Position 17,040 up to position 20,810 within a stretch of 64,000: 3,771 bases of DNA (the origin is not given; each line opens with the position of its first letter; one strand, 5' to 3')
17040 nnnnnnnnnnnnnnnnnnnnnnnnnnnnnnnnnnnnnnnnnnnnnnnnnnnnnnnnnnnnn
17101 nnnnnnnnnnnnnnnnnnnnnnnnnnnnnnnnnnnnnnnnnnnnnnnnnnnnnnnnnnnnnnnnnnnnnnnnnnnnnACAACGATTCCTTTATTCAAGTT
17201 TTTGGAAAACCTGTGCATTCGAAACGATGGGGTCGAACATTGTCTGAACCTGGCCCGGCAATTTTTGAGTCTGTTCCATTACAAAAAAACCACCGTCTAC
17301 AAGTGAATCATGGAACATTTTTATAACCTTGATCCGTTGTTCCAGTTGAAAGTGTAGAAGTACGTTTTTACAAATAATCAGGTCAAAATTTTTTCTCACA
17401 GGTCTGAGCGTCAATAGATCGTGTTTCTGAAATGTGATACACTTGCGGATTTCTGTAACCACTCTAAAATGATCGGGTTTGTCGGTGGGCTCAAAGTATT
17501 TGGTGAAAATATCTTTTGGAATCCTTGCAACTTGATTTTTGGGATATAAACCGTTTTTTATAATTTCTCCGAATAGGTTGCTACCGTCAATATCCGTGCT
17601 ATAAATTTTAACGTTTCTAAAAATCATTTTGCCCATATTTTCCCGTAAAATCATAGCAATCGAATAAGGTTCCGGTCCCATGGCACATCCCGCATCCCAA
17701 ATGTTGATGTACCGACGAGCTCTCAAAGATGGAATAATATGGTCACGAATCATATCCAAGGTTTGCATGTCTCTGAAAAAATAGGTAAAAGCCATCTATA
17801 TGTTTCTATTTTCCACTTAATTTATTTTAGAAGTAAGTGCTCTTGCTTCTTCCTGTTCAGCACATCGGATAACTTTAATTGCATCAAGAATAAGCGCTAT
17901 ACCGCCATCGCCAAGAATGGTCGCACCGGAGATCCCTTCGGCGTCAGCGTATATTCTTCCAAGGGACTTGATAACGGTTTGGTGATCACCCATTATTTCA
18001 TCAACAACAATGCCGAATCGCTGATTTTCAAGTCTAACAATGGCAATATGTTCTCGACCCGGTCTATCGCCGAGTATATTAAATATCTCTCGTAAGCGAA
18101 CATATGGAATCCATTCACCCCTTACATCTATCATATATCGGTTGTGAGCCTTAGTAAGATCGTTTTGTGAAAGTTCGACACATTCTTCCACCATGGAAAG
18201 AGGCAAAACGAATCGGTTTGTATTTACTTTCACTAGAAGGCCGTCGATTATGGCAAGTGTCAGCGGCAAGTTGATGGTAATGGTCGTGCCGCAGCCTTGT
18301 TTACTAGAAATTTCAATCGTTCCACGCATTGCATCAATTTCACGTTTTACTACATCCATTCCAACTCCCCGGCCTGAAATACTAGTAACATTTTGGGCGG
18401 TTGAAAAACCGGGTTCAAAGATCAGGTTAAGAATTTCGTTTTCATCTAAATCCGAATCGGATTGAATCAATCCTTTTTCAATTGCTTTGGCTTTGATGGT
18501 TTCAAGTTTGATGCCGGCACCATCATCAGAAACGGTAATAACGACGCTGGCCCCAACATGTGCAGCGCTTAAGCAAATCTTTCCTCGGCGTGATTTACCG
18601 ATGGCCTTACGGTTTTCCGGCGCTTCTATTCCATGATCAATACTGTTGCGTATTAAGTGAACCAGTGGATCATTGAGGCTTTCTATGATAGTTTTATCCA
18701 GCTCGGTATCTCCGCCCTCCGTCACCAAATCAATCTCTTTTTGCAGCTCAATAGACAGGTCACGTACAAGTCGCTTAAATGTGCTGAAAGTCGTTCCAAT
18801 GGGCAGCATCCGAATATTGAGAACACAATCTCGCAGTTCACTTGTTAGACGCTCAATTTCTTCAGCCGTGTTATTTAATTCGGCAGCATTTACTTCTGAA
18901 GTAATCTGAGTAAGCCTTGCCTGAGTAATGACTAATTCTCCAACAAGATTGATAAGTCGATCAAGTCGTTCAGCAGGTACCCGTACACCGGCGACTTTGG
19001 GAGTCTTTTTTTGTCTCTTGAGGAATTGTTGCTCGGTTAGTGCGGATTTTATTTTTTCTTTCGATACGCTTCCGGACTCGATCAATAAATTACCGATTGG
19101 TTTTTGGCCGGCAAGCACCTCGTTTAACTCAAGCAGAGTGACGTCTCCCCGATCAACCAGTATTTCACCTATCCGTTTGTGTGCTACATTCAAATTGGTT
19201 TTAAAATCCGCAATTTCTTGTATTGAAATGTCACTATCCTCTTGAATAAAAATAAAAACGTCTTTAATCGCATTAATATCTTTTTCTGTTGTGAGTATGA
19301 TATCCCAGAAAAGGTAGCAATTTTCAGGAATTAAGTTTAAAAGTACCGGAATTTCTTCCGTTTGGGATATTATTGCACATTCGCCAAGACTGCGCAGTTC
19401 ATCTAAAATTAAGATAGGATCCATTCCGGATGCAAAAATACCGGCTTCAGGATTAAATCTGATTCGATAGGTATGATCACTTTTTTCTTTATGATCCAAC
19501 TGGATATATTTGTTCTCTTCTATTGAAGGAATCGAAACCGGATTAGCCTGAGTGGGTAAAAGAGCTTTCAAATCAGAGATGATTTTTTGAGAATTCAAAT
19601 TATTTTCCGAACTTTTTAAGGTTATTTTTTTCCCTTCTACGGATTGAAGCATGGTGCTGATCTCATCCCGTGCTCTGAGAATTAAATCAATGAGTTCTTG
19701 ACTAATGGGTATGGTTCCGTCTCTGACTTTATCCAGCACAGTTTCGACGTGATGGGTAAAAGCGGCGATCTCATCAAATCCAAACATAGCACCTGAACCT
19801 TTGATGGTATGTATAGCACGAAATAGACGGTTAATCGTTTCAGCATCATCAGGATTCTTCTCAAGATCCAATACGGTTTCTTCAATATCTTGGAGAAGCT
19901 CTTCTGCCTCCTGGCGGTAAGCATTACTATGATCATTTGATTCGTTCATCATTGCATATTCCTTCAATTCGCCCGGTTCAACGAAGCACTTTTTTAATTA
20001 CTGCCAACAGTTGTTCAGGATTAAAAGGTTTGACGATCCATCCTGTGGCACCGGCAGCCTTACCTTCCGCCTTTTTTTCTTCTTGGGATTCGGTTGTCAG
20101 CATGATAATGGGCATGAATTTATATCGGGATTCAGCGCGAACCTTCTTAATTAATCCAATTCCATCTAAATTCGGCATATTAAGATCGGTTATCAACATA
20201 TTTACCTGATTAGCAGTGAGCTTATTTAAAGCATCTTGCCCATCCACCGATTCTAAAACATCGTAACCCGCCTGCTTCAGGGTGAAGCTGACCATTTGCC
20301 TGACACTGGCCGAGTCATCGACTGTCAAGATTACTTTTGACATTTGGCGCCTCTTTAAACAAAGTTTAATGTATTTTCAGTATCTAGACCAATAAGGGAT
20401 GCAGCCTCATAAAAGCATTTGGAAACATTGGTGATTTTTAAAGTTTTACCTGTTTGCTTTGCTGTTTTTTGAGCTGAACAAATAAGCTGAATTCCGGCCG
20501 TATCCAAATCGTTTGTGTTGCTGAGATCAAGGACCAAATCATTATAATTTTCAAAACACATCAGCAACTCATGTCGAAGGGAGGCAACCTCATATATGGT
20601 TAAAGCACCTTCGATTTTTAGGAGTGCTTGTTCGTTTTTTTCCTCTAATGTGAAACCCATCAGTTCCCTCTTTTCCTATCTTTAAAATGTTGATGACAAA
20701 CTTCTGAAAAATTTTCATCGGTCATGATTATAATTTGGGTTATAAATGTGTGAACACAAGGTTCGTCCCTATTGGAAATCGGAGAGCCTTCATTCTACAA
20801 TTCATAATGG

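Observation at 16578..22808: Non-canonical chemosensory module: double-tip receptor, STAS, CheY, CheA, short CheR and MBL hydrolase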

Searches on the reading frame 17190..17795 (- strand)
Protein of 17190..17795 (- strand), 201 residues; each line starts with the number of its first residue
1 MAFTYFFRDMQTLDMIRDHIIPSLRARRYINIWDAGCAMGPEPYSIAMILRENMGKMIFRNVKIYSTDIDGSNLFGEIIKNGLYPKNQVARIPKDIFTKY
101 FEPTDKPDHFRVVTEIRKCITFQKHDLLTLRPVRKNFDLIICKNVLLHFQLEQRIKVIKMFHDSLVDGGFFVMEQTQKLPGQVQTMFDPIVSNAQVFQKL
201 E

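Call 3: search_protein_families(library=pfam, proteins=[window:17190-17795:-], max_evalue=0.01)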
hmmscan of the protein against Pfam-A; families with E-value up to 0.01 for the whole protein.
window:17190-17795:- (201 aa): 5 families
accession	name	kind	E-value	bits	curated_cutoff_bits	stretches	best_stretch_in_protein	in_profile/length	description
PF01739.24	CheR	-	1.3e-44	152.4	27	1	3-190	2-189/195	CheR methyltransferase, SAM binding domain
PF08242.18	Methyltransf_12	-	8.7e-05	23.6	30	1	118-171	49-98/98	Methyltransferase domain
PF13649.12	Methyltransf_25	-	0.00049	21.2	27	1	119-169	47-97/97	Methyltransferase domain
PF08241.18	Methyltransf_11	-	0.002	19.2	21.2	1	120-173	44-95/95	Methyltransferase domain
PF13847.12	Methyltransf_31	-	0.0033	17.6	27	0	120-184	56-123/145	Methyltransferase domain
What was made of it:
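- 17190..17795 (-): CheRs: a 201-aa CheR C-terminal (SAM-binding) domain protein that starts at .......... CheR at 1.3e-44 with no CheR_N (call 3).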

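Call 6: search_protein_families(library=ncbifam, proteins=[window:17190-17795:-], max_evalue=0.01)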
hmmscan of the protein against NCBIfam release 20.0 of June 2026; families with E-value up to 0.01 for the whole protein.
window:17190-17795:- (201 aa): 2 families
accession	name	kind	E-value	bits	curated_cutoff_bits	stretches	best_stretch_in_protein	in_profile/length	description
NF007902.0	PRK10611.1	equivalog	1.9e-20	73.3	435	1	3-173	93-260/287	protein-glutamate O-methyltransferase CheR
TIGR04345.1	ovoA_Cterm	equivalog_domain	9.5e-06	25.3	170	1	115-177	113-173/242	putative 4-mercaptohistidine N1-methyltransferase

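Call 29: search_solved_structures(query=window:17190-17795:-, max_evalue=0.001, show_alignments=2)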
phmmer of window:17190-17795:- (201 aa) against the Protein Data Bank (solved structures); distinct sequences matched with E-value up to 0.001: 6.
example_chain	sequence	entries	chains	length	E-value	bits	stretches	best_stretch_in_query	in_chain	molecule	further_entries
5ftw_A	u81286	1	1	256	1.8e-25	93.1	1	4-176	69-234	CHEMOTAXIS PROTEIN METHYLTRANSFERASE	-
5xly_A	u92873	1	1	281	2.5e-18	69.8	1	4-179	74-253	Chemotaxis protein methyltransferase 1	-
5xlx_A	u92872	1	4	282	2.5e-18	69.8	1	4-179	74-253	Chemotaxis protein methyltransferase 1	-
5y4r_A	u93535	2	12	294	3e-18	69.6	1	4-178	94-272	Chemotaxis protein methyltransferase 1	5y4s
1bc5_A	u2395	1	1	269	5.9e-12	49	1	3-171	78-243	CHEMOTAXIS RECEPTOR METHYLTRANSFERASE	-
1af7_A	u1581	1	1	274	6.2e-12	48.9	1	3-171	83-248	CHEMOTAXIS RECEPTOR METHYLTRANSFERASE CHER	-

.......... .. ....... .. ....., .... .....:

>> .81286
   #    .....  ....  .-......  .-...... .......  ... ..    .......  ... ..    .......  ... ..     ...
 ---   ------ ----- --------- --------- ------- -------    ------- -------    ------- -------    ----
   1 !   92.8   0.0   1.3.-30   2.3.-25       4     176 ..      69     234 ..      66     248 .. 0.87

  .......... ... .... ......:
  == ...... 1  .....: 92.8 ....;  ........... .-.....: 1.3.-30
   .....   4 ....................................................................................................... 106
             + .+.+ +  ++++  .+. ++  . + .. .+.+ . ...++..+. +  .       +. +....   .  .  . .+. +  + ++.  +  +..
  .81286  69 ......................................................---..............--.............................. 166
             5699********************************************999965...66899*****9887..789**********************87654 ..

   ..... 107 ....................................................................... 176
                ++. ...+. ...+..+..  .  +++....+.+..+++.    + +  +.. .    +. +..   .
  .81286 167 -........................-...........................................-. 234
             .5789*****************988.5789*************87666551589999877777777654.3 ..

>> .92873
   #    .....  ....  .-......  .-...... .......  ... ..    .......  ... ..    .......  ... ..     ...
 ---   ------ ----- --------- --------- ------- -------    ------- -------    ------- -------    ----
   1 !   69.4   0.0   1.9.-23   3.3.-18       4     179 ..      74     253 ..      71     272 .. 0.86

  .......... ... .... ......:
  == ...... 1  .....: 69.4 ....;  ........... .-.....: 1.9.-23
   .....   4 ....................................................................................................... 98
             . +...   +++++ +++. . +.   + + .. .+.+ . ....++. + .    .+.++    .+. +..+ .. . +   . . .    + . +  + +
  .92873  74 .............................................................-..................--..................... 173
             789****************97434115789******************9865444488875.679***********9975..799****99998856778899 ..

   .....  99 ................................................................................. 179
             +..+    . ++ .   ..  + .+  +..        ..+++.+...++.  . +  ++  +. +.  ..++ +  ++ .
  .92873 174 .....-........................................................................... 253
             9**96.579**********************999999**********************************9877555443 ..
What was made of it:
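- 17190..17795 (-): Closest PDB entry is 5ftw, residues 69-234 (call 29).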

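Call 79: search_protein_representatives(protein=window:17190-17795:-)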
Query: 201 residues. Proteins with E-value up to 0.001 (for the whole library): 30402; up to 1e-10: 17595; up to 1e-30: 75. The best 150 are listed.
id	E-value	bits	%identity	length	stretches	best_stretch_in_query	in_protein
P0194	2.6e-68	246.0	56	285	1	1-199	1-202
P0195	2.2e-67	242.9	53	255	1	1-201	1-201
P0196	2.9e-63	229.5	48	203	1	1-199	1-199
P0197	8.1e-62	224.8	51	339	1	1-199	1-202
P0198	2.8e-59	216.5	47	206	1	1-201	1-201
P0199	9.8e-58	211.5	50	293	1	1-200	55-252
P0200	1.7e-57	210.8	47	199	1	1-199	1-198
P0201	2.2e-57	210.3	50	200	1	1-199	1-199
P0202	4.1e-56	206.2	57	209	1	21-176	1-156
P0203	1.2e-55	204.6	49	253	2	1-104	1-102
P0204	7.8e-55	202.0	58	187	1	1-146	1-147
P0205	4.2e-54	199.6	55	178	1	39-200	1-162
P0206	5.5e-54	199.2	42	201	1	1-200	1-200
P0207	2.2e-52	194.0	46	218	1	1-200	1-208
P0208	4.7e-52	192.9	46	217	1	1-195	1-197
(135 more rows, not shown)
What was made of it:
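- Its closest sequence relatives are receptor methyltransferases (calls 29, 79).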

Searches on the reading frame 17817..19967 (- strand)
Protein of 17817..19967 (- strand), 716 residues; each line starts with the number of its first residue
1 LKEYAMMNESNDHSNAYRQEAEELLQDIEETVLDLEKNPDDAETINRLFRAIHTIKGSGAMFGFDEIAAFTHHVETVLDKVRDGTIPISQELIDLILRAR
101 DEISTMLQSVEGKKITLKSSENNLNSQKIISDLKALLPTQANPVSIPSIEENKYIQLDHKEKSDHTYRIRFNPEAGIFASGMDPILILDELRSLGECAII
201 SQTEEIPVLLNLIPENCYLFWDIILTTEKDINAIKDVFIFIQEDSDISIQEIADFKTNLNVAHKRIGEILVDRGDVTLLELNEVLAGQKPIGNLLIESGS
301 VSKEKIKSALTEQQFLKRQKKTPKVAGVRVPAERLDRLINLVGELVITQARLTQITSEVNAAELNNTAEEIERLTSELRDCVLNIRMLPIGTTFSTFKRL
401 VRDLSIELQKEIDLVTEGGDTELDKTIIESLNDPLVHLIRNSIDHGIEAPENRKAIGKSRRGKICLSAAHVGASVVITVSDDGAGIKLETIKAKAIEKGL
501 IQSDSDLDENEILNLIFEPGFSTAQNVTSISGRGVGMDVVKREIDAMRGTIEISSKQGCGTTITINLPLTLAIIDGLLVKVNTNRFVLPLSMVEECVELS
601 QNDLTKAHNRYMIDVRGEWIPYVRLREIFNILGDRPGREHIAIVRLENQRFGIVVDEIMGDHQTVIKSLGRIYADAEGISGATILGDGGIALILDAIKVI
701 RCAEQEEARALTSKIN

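Call 3: search_protein_families(library=pfam, proteins=[window:17817-19967:-], max_evalue=0.01)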
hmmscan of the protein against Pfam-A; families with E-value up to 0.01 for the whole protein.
window:17817-19967:- (716 aa): 4 families
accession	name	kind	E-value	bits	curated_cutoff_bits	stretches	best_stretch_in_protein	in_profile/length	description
PF01584.24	CheW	-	2.8e-27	95.4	23.5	1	576-701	2-135/138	CheW-like domain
PF02518.31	HATPase_c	-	4.2e-19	69.5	26.4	1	433-570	4-110/111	Histidine kinase-, DNA gyrase B-, and HSP90-like ATPase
PF01627.28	Hpt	-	4.2e-17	62.6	24.6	1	17-109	6-80/84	Hpt domain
PF02895.20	H-kinase_dim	-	7e-17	62.1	23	1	328-385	4-68/68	Signal transducing histidine kinase, homodimeric domain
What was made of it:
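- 17817..19967 (-): CheA1, 716 aa, with Hpt, dimerisation, HATPase and CheW-like domains. Call 3.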

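Call 6: search_protein_families(library=ncbifam, proteins=[window:17817-19967:-], max_evalue=0.01)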
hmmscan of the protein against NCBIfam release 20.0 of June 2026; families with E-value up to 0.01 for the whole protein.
window:17817-19967:- (716 aa): 36 families (the best 25 are shown)
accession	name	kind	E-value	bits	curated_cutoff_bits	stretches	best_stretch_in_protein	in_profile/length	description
NF007835.0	PRK10547.1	equivalog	1.3e-142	476.7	793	1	15-698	8-655/670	chemotaxis protein CheA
NF041336.1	CheA_Halo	equivalog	2.5e-127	426.2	950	2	314-696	280-663/666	chemotaxis protein CheA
NF008468.0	PRK11360.1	equivalog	7e-11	41.2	646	1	510-569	554-608/616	two-component system sensor histidine kinase AtoS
NF008298.1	PRK11086.1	subfamily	6.1e-10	38.1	520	1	420-569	409-525/529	DcuS/MalK family sensor histidine kinase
NF007688.0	PRK10364.1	equivalog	2.5e-09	36.4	479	1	512-570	399-452/460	two-component system sensor histidine kinase ZraS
NF011874.0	PRK15347.1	equivalog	1.2e-08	33.6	852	1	513-570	561-615/921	two component system sensor kinase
NF010411.0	PRK13837.1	equivalog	1.9e-08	32.8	647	1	511-570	622-676/828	two-component system VirA-like sensor kinase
NF047874.1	MASE3_PAS_HK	subfamily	2.9e-08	33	560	1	460-571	537-627/655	MASE3 domain-containing sensor histidine kinase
NF045595.1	HK_scytonemin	equivalog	1.7e-07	30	865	1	516-569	583-635/637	scytonemin biosynthesis sensor histidine kinase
NF046044.1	PnpS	equivalog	5.4e-07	29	400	1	530-568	352-390/390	two-component system histidine kinase PnpS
NF053867.1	SprKinKinDBac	equivalog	6.4e-07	28.2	775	1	509-569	442-497/500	sporulation kinase KinD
NF053729.1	c-di-GMP_motif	domain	1.1e-06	28.4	38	1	290-314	1-25/53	cyclic di-GMP-binding domain-containing protein, MshE-related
NF007004.0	PRK09467.1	equivalog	1.9e-06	27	415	1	513-570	381-437/440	two-component system sensor histidine kinase EnvZ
NF041947.1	LuxQ_Vibrio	equivalog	1.9e-06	26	1200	1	510-572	636-699/843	quorum-sensing autoinducer 2 sensor kinase/phosphatase LuxQ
NF038348.1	T2SS_HK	subfamily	2.1e-06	26.5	450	1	510-569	517-573/574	histidine kinase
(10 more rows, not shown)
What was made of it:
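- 19029..19175 (-): Two tandem MshEN-like 24-residue motifs (CheA1 aa 265-313) between P1 and P3. NCBIfam NF053729 scores 28.4 bits against a cut-off of 38 (call 6).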

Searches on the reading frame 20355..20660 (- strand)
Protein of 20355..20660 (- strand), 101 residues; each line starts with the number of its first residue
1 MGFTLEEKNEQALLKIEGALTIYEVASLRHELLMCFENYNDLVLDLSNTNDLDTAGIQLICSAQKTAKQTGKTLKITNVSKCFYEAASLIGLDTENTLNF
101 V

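Call 3: search_protein_families(library=pfam, proteins=[window:20355-20660:-], max_evalue=0.01)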
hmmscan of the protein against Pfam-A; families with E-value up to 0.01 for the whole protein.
window:20355-20660:- (101 aa): 2 families
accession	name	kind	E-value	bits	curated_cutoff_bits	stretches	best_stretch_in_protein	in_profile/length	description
PF13466.11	STAS_2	-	4.5e-14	52.8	29.2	1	14-93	1-80/80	STAS domain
PF01740.26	STAS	-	7.2e-11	42.2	22.6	1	6-96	5-97/106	STAS domain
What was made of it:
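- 20355..20660 (-): STAS-only protein, 101 aa, CheS-like by position. Thr54 is encoded at 20499-20501. STAS_2 at 4.5e-14 (call 3).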

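Call 6: search_protein_families(library=ncbifam, proteins=[window:20355-20660:-], max_evalue=0.01)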
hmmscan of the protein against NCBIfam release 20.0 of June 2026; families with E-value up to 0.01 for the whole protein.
window:20355-20660:- (101 aa): 5 families
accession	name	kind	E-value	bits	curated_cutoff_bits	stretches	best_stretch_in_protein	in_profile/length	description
TIGR00377.1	ant_ant_sig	superfamily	3.1e-08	33.5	53.45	1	2-92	4-96/108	anti-sigma factor antagonist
NF033618.0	mlaB_1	equivalog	1.7e-05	25.2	90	1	7-93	5-89/94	lipid asymmetry maintenance protein MlaB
TIGR02886.1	spore_II_AA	equivalog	1.8e-05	24.7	114.75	1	5-91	3-91/106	anti-sigma F factor antagonist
NF002134.0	PRK00971.1-4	equivalog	0.0031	16.3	557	1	6-85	324-403/429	glutaminase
NF008660.1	PRK11660.1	equivalog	0.005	15.2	614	1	7-81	461-534/572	C4-dicarboxylic acid transporter DauA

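Call 48: search_dna_similar(query=window:20355-20660:-, collection=plasmids, mode=protein, max_evalue=0.001, max_rows=25)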
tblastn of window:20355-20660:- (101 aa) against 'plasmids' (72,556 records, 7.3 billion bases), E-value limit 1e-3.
Records with a match: 3; places in all: 3; records where one place covers at least 80% of the query: 2.
Best place of each record, by identity: <60% 3.
By first word of the organism name: Aeromonas 1; Xanthomonas 1; Methylosinus 1.
By predicted mobility (MOB-suite, as given by PLSDB): non-mobilizable 3.
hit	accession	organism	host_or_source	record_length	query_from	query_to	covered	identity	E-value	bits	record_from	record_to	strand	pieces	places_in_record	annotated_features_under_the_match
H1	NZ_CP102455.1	Aeromonas sp. BC14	culture,river water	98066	1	94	93%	35.1%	7e-9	58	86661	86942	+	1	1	STAS domain-containing protein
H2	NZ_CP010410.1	Xanthomonas sacchari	cell culture,rice seeds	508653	6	92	86%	28.7%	5e-5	47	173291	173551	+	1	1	STAS domain-containing protein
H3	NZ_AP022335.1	Methylosinus sp. C49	-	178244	10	77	67%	29.4%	3e-4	45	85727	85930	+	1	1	STAS domain-containing protein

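Call 49: get_annotated_region(hit=H1, flank=9000)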
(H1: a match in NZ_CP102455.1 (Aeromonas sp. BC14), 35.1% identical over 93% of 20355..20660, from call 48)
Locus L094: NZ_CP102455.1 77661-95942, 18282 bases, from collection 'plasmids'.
description: Aeromonas sp. BC14 plasmid p1, complete sequence
organism: Aeromonas sp. BC14 (NCBI taxid 2970966)
taxonomy: Bacteria; Pseudomonadota; Gammaproteobacteria; Aeromonadales; Aeromonadaceae; Aeromonas; Aeromonas sp. BC14
host: -; source: culture,river water; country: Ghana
typing (MOB-suite, as given by PLSDB): non-mobilizable
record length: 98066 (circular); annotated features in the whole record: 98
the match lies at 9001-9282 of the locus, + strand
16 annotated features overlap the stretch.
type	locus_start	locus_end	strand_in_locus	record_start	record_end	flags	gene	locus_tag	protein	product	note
CDS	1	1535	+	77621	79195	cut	-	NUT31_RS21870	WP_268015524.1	AlkA N-terminal domain-containing protein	-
CDS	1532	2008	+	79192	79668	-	-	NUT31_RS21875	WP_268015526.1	methylated-DNA--[protein]-cysteine S-methyltransferase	GO:0006281 - DNA repair [Evidence IEA]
CDS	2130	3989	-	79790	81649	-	-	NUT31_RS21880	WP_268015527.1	U32 family peptidase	-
CDS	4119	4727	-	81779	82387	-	-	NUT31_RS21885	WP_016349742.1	LysE family translocator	-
CDS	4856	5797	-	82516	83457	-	-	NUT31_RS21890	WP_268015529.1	LysR family transcriptional regulator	-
CDS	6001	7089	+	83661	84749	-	-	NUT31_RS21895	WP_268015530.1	ketoacyl-ACP synthase III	-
CDS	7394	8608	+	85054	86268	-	-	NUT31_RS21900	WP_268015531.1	methyl-accepting chemotaxis protein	GO:0007165 - signal transduction [Evidence IEA]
CDS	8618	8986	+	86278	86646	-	-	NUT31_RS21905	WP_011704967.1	response regulator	-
CDS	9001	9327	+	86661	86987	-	-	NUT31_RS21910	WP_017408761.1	STAS domain-containing protein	-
CDS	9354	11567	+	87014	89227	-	-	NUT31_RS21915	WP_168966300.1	chemotaxis protein CheA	GO:0006935 - chemotaxis [Evidence IEA]; GO:0007165 - signal transduction [Evidence IEA]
CDS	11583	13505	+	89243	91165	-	-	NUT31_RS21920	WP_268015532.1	methyl-accepting chemotaxis protein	GO:0007165 - signal transduction [Evidence IEA]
CDS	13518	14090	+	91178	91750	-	-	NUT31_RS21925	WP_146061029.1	chemotaxis protein CheW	-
CDS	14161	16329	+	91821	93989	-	-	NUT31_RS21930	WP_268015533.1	methyl-accepting chemotaxis protein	GO:0007165 - signal transduction [Evidence IEA]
CDS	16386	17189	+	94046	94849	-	-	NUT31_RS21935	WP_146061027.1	protein-glutamate O-methyltransferase CheR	GO:0032259 - methylation [Evidence IEA]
CDS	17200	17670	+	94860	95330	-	cheD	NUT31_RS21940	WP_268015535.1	chemoreceptor glutamine deamidase CheD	-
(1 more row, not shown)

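Call 50: get_annotated_region(hit=H2, flank=8000)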
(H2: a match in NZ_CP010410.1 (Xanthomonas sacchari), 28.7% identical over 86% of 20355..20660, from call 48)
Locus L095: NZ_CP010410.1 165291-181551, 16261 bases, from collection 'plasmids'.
description: Xanthomonas sacchari strain R1 plasmid unnamed, complete sequence
organism: Xanthomonas sacchari (NCBI taxid 56458)
taxonomy: Bacteria; Pseudomonadota; Gammaproteobacteria; Lysobacterales; Lysobacteraceae; Xanthomonas; Xanthomonas sacchari
host: -; source: cell culture,rice seeds; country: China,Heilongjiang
typing (MOB-suite, as given by PLSDB): non-mobilizable
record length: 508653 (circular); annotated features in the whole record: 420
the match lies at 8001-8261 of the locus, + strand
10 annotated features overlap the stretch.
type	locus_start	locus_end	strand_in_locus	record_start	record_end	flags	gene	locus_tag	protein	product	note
CDS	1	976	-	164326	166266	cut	-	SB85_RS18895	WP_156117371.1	GGDEF domain-containing protein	-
CDS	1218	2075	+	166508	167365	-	rlmJ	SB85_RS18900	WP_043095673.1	23S rRNA (adenine(2030)-N(6))-methyltransferase RlmJ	GO:0070475 - rRNA base methylation [Evidence IEA]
CDS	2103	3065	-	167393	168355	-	-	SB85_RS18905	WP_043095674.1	YwqG family protein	-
CDS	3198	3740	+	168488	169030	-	-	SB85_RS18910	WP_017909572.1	GNAT family N-acetyltransferase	-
CDS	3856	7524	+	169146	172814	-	mfd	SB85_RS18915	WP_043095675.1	transcription-repair coupling factor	GO:0006281 - DNA repair [Evidence IEA]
CDS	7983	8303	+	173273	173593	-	-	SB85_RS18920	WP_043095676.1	STAS domain-containing protein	-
CDS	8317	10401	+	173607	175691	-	-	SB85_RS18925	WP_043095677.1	chemotaxis protein CheA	GO:0006935 - chemotaxis [Evidence IEA]; GO:0007165 - signal transduction [Evidence IEA]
CDS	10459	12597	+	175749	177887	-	-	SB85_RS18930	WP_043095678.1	methyl-accepting chemotaxis protein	GO:0007165 - signal transduction [Evidence IEA]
CDS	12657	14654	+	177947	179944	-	-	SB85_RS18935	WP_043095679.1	methyl-accepting chemotaxis protein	GO:0007165 - signal transduction [Evidence IEA]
CDS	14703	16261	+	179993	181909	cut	-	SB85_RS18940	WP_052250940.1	methyl-accepting chemotaxis protein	GO:0007165 - signal transduction [Evidence IEA]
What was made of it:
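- Its nearest relatives in the plasmid collection also sit directly upstream of cheA (calls 48-50).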
